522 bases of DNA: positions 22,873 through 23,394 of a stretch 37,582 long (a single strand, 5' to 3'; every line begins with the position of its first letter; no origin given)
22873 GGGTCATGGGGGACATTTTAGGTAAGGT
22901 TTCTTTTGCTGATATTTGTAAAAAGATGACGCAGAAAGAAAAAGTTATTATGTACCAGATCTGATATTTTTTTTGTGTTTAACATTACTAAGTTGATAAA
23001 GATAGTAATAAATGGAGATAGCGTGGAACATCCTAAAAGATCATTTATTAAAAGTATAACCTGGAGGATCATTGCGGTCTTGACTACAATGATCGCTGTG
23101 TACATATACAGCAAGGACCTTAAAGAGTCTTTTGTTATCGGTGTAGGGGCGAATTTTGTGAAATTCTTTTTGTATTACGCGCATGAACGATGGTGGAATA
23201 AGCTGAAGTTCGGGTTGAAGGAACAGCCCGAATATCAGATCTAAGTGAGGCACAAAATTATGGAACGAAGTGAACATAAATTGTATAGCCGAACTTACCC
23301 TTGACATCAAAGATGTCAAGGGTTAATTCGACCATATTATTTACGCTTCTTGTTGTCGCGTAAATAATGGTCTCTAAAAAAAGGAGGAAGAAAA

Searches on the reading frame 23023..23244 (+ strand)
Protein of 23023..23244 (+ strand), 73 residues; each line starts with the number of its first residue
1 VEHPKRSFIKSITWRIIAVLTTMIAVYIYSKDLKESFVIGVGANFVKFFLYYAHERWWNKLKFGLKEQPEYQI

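Call 4: search_protein_families(library=pfam, proteins=[window:23023-23244:+])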
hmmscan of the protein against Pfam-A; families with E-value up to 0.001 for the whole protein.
window:23023-23244:+ (73 aa): 1 family
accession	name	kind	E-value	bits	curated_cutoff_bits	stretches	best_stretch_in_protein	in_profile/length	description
PF09834.14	DUF2061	-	1.3e-13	51.5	23.1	1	9-59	2-52/52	Predicted membrane protein (DUF2061)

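Call 21: search_protein_families(library=ncbifam, proteins=[window:23023-23244:+], max_evalue=0.00001)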
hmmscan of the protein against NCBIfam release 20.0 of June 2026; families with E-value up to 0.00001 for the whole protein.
window:23023-23244:+ (73 aa): 0 families
